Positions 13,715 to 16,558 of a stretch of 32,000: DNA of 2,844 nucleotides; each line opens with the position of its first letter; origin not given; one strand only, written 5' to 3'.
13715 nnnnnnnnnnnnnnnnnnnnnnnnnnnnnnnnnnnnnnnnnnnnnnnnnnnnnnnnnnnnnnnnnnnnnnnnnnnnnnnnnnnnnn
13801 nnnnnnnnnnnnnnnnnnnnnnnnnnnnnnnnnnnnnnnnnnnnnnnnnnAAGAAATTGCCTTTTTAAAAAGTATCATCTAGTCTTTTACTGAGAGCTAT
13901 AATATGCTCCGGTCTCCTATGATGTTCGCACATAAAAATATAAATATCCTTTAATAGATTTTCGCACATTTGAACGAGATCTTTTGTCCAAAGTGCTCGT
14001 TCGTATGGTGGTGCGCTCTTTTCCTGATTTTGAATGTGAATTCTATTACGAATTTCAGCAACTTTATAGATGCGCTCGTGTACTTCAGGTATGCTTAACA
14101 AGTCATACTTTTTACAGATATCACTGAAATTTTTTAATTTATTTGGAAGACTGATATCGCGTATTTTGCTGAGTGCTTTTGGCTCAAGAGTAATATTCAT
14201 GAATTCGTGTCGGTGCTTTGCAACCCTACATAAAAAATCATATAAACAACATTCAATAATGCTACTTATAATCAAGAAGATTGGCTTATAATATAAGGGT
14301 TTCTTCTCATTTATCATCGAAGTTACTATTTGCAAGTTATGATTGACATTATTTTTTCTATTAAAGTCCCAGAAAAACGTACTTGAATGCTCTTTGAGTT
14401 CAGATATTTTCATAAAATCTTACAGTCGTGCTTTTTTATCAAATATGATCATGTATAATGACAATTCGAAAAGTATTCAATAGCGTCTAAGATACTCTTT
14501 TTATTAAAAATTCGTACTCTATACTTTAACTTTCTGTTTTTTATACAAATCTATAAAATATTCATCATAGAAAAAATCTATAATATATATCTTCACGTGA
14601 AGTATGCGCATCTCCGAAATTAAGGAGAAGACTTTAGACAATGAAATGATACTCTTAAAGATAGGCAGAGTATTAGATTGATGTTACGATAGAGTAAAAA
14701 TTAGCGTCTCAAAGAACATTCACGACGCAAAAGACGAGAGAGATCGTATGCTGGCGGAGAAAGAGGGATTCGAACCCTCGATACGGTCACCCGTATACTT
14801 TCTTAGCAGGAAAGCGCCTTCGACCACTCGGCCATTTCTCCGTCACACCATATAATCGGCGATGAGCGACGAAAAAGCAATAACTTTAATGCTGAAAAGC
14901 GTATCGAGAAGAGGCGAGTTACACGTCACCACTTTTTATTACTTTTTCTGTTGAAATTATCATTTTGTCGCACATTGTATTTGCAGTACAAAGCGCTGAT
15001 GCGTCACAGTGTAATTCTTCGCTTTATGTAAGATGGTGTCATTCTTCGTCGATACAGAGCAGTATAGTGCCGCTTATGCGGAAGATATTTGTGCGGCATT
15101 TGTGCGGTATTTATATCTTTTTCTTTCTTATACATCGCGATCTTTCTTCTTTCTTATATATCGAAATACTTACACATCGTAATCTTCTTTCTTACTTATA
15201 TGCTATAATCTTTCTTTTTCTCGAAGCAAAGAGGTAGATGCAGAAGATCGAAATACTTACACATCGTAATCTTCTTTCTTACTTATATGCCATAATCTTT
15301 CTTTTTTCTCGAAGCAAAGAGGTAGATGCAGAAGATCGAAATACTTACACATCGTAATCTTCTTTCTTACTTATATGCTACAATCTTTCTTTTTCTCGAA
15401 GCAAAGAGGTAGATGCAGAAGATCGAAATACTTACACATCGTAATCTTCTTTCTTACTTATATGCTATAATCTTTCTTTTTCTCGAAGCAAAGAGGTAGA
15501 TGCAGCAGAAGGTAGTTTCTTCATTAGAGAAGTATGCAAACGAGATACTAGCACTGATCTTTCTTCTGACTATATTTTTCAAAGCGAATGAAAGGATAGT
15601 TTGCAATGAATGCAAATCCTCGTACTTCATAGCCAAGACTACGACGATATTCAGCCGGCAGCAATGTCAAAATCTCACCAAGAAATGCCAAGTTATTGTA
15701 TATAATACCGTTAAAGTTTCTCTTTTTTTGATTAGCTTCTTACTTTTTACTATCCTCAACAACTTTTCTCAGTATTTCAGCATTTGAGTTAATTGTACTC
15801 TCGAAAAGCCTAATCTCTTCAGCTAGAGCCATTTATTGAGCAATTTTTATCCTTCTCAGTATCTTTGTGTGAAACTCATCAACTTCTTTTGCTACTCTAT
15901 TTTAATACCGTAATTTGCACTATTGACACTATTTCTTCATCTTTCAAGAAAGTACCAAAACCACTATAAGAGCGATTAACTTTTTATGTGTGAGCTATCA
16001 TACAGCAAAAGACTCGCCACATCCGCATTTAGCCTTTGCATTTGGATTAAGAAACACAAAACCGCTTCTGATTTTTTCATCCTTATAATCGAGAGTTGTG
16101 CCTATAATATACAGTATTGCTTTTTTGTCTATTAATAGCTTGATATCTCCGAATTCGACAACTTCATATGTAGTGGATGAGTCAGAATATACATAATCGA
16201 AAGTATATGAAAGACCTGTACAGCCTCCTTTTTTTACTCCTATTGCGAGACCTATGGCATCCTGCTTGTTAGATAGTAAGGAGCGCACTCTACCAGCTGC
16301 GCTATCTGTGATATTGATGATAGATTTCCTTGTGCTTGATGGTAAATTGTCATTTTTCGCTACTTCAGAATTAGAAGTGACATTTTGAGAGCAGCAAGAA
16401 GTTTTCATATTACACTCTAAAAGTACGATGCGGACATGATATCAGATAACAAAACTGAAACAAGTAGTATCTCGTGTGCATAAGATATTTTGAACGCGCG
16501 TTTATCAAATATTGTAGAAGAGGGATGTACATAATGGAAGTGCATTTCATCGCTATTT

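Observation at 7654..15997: Accessory island wedged between the biotin operon and erpA, bounded by tRNA-Ser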

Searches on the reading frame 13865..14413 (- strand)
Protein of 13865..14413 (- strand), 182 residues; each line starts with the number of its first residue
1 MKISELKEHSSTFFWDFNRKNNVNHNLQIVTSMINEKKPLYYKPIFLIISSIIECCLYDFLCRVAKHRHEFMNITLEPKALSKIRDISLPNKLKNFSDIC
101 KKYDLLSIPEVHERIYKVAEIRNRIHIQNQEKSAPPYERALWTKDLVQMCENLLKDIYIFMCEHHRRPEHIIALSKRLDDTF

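Call 6: search_protein_families(library=pfam, proteins=[window:13865-14413:-], max_evalue=0.01)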
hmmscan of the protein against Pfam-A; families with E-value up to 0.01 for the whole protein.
window:13865-14413:- (182 aa): 0 families

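Call 7: search_protein_families(library=padloc, proteins=[window:13865-14413:-], max_evalue=0.01)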
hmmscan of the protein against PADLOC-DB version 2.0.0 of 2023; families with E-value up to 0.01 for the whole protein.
window:13865-14413:- (182 aa): 0 families

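Call 8: search_protein_families(library=ncbifam, proteins=[window:13865-14413:-], max_evalue=0.01)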
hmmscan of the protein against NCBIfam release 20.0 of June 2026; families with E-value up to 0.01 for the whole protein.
window:13865-14413:- (182 aa): 0 families

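Call 35: search_solved_structures(query=window:13865-14413:-, max_evalue=10)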
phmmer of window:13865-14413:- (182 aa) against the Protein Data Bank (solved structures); distinct sequences matched with E-value up to 10: 0.

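Call 38: search_dna_similar(query=window:13865-14413:-, collection=plasmids, mode=protein, max_rows=12, max_evalue=0.01)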
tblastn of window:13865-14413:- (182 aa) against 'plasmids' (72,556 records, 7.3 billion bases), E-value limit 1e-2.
Records with a match: 7; places in all: 7; records where one place covers at least 80% of the query: 7.
Best place of each record, by identity: <60% 7.
By first word of the organism name: Sinorhizobium 3; Agrobacterium 2; Rhizobium 2.
By predicted mobility (MOB-suite, as given by PLSDB): conjugative 5; non-mobilizable 2.
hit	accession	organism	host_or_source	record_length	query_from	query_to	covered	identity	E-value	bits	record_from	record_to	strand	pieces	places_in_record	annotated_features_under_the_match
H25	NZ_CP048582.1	Agrobacterium tumefaciens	walnut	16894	5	167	90%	27.3%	4e-7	56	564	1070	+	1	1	hypothetical protein | recombinase family protein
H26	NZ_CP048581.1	Agrobacterium tumefaciens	walnut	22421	5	176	95%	24.9%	3e-6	54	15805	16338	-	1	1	hypothetical protein | recombinase family protein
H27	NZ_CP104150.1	Sinorhizobium medicae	Trigonella foenum-graecum,cell culture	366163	2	171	93%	24.1%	6e-6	52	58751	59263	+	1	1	hypothetical protein (x2)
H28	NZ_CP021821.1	Sinorhizobium meliloti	Medicago truncatula,Single Cell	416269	2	171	93%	23.6%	2e-5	51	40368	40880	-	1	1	hypothetical protein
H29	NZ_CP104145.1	Rhizobium sullae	Sulla coronaria,cell culture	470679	8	171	90%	24.3%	9e-4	46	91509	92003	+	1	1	hypothetical protein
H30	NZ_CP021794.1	Sinorhizobium meliloti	Medicago sativa,Single Cell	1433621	8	171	90%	23.8%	2e-5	51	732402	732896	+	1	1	none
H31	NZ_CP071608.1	Rhizobium binae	lentil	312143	11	171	88%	23.0%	2e-3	45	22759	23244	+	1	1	hypothetical protein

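Call 39: get_annotated_region(hit=H25, flank=5000)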
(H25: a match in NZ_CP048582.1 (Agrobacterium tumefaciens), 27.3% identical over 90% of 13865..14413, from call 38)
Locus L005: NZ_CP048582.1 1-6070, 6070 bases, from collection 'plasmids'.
description: Agrobacterium tumefaciens strain cl001 plasmid pAt7, complete sequence
organism: Agrobacterium tumefaciens (NCBI taxid 358)
taxonomy: Bacteria; Pseudomonadota; Alphaproteobacteria; Hyphomicrobiales; Rhizobiaceae; Agrobacterium; Agrobacterium tumefaciens
host: -; source: walnut; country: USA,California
typing (MOB-suite, as given by PLSDB): non-mobilizable
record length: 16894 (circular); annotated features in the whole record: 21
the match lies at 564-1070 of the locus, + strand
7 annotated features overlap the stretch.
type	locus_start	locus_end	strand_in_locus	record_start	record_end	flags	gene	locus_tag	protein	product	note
CDS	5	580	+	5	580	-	-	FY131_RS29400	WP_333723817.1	recombinase family protein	GO:0006310 - DNA recombination [Evidence IEA]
CDS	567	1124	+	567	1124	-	-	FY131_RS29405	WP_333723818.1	hypothetical protein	-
CDS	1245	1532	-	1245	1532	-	-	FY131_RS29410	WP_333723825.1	HigA family addiction module antitoxin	-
CDS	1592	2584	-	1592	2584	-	-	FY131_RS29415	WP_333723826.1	HAD domain-containing protein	-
CDS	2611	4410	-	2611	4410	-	-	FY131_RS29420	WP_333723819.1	relaxase/mobilization nuclease domain-containing protein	-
CDS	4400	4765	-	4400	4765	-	-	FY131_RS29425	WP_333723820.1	hypothetical protein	-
CDS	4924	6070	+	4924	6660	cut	-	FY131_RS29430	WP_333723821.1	type IV secretion system DNA-binding domain-containing protein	-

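Call 40: get_annotated_region(hit=H27, flank=5000)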
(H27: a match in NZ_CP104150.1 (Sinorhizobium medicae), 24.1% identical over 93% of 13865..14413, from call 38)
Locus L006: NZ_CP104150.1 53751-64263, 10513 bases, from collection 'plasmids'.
description: Sinorhizobium medicae strain SU277 plasmid pSU277_3, complete sequence
organism: Sinorhizobium medicae (NCBI taxid 110321)
taxonomy: Bacteria; Pseudomonadota; Alphaproteobacteria; Hyphomicrobiales; Rhizobiaceae; Sinorhizobium; Sinorhizobium medicae
host: -; source: Trigonella foenum-graecum,cell culture; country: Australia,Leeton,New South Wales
typing (MOB-suite, as given by PLSDB): conjugative; replicon rep_cluster_287,rep_cluster_946; relaxase MOBP; mating-pair formation MPF_T
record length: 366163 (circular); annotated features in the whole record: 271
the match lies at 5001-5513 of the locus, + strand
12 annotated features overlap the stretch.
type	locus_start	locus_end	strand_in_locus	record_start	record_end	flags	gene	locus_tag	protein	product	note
CDS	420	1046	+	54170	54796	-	-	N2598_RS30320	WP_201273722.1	hypothetical protein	-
CDS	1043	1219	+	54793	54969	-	-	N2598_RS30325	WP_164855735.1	hypothetical protein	-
CDS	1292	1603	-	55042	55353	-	-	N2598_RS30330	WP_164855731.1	hypothetical protein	-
CDS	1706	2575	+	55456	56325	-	-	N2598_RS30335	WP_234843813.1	ATP-binding protein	-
CDS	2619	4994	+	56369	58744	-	-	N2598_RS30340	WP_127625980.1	S8 family peptidase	-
CDS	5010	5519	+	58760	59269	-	-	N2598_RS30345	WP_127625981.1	hypothetical protein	-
CDS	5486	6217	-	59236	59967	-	-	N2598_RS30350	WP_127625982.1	hypothetical protein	-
CDS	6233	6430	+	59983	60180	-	-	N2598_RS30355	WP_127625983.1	hypothetical protein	-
CDS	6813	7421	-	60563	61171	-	-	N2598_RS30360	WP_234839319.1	hypothetical protein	-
CDS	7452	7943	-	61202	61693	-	-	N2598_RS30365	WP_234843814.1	hypothetical protein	-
CDS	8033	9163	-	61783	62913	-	-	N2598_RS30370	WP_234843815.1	endonuclease/exonuclease/phosphatase family protein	-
CDS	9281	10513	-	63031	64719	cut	-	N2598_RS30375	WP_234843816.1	hypothetical protein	-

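Call 48: search_protein_families(library=pfam, proteins=[window:13865-14413:-], max_evalue=10)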
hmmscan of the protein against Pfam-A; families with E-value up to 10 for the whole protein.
window:13865-14413:- (182 aa): 0 families

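Call 61: search_protein_representatives(protein=window:13865-14413:-)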
Query: 182 residues. Proteins with E-value up to 0.001 (for the whole library): 191; up to 1e-10: 44; up to 1e-30: 2. The best 150 are listed.
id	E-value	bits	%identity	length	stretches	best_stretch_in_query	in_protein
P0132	1.5e-67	243.1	100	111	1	72-182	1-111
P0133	4.7e-42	160.0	49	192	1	4-170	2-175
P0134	7.6e-30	120.2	39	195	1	11-171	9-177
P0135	1.3e-28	116.3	37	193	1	1-171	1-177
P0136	1.8e-28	115.8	37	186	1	4-170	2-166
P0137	5.1e-27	111.0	38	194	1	3-169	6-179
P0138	1.2e-26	109.8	49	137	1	50-172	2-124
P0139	2.5e-24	102.3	34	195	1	5-168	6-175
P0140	6.9e-23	97.6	35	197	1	13-169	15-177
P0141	7.2e-21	91.0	38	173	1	21-170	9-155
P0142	3.0e-18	82.5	33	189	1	10-170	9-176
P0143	6.7e-17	78.1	36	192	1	7-169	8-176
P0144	7.4e-17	77.9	42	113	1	49-145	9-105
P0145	1.7e-16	76.8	38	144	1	4-125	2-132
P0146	5.8e-15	71.7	31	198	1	6-168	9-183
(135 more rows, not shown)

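Call 64: search_solved_structures(query=A4, max_evalue=10)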
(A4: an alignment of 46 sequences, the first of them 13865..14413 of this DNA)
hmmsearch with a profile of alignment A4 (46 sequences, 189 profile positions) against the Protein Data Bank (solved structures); distinct sequences matched with E-value up to 10: 1.
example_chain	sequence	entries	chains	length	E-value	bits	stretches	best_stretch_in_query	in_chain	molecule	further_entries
1rmv_A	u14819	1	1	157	1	12.1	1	112-186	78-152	RIBGRASS MOSAIC VIRUS COAT PROTEIN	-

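Call 65: search_protein_families(library=pfam, alignment_id=A4, max_evalue=1)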
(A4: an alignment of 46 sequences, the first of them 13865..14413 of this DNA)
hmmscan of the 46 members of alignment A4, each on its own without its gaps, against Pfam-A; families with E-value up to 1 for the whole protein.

A. member 1, window:13865-14413:- (182 aa): 0 families

B. families by the number of members that match (of 46 scanned): 27 families (the first 25 are shown)
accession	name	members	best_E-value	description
PF01775.22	Ribosomal_L18A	1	0.00043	Ribosomal proteins 50S-L18Ae/60S-L20/60S-L18A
PF11975.13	Glyco_hydro_4C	1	0.0098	Family 4 glycosyl hydrolase C-terminal domain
PF11564.14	BpuJI_N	1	0.01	Restriction endonuclease BpuJI - N terminal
PF13080.11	DUF3926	1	0.011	Protein of unknown function (DUF3926)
PF09859.15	Oxygenase-NA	1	0.019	Oxygenase, catalysing oxidative methylation of damaged DNA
PF00961.24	LAGLIDADG_1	1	0.019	LAGLIDADG endonuclease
PF08335.16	GlnD_UR_UTase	1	0.022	GlnD PII-uridylyltransferase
PF00270.35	DEAD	1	0.025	DEAD/DEAH box helicase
PF23109.1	ARCH_RTEL1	1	0.042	RTEL1 helicase, ARCH domain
PF12302.13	DUF3629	1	0.046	Protein of unknown function (DUF3629)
PF18948.5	DUF5692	1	0.06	Family of unknown function (DUF5692)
PF04504.20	GeBP-like_DBD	1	0.06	Glabrous-enhancer-binding protein-like family, DBD domain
PF00602.22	Flu_PB1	1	0.067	Influenza RNA-dependent RNA polymerase subunit PB1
PF06575.17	DUF1132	1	0.068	Protein of unknown function (DUF1132)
PF03011.20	PFEMP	1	0.07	PFEMP1 DBL domain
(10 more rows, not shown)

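Call 102: search_protein_families(library=phrogs, proteins=[window:13865-14413:-], max_evalue=0.001)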
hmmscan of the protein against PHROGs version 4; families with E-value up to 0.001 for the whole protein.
window:13865-14413:- (182 aa): 0 families

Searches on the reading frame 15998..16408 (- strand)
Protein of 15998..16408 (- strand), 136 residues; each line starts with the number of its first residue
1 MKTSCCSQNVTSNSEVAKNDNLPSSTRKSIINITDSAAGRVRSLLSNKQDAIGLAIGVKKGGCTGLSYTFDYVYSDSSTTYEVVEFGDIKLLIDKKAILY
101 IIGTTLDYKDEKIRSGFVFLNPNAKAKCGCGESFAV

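Call 6: search_protein_families(library=pfam, proteins=[window:15998-16408:-], max_evalue=0.01)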
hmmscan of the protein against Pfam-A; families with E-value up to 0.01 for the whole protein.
window:15998-16408:- (136 aa): 1 family
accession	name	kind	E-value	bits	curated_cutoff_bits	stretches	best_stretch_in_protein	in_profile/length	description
PF01521.26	Fe-S_biosyn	-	3.2e-15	56.7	26.3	1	31-131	3-109/110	Iron-sulphur cluster biosynthesis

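Call 11: find_encoding_contigs(protein=window:15998-16408:-, flank=10000, max_places=10)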
Protein window:15998-16408:- (136 aa): no gene with exactly this product is on record in the collection.
